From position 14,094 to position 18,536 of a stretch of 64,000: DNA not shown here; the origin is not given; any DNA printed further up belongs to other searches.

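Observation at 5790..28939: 18.9 kb single gene for a 6,297-aa surface protein, in a co-oriented cluster with dockerin, Hsp20 and cohesin-like genes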

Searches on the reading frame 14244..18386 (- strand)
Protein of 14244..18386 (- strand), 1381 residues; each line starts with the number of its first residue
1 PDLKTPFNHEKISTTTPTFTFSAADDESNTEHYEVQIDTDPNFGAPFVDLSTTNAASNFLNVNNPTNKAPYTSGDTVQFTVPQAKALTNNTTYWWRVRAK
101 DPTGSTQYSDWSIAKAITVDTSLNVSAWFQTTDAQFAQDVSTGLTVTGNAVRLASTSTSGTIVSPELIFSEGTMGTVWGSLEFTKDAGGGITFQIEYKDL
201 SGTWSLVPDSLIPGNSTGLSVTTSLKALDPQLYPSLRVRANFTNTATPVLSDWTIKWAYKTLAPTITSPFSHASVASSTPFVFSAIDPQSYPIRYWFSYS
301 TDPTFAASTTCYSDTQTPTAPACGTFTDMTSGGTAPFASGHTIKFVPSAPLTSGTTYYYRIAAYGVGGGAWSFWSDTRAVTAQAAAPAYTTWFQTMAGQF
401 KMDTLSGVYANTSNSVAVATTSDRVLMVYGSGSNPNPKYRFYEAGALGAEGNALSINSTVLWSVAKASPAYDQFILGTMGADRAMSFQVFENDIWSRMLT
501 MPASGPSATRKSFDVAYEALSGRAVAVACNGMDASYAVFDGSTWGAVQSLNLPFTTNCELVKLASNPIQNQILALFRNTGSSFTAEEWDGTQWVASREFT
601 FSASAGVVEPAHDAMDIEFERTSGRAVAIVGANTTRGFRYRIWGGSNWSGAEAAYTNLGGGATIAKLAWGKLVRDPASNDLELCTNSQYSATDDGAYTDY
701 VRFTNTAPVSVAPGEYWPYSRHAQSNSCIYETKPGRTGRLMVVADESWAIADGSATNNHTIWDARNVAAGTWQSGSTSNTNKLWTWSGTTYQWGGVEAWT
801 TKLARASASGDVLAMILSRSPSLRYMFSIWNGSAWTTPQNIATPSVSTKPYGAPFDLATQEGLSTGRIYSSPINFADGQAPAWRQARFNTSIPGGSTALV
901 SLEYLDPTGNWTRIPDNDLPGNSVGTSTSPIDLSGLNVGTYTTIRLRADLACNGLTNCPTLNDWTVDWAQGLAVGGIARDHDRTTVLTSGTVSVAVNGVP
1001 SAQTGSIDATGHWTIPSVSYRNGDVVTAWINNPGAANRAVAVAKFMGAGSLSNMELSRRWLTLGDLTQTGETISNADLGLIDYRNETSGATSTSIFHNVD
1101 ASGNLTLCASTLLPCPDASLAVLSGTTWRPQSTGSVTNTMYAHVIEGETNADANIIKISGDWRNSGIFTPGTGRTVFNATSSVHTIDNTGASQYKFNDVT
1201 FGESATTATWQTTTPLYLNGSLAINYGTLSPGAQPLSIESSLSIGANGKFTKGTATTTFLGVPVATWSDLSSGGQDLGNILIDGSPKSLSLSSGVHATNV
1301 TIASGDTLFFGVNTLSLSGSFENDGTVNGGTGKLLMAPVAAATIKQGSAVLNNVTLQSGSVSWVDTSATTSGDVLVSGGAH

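Call 84: search_protein_families(library=pfam, proteins=[window:14244-18386:-], max_evalue=1)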
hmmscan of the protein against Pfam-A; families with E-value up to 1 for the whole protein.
window:14244-18386:- (1381 aa): 1 family
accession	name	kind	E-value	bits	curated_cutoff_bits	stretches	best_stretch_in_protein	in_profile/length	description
PF25788.1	Ig_Rha78A_N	-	4.3e-08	33.8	27.4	2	11-112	14-94/105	Rha78A-like, N-terminal immunoglobulin domain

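Call 86: search_protein_families(library=phrogs, proteins=[window:14244-18386:-], max_evalue=0.1)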
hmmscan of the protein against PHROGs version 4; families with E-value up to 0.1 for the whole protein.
window:14244-18386:- (1381 aa): 0 families
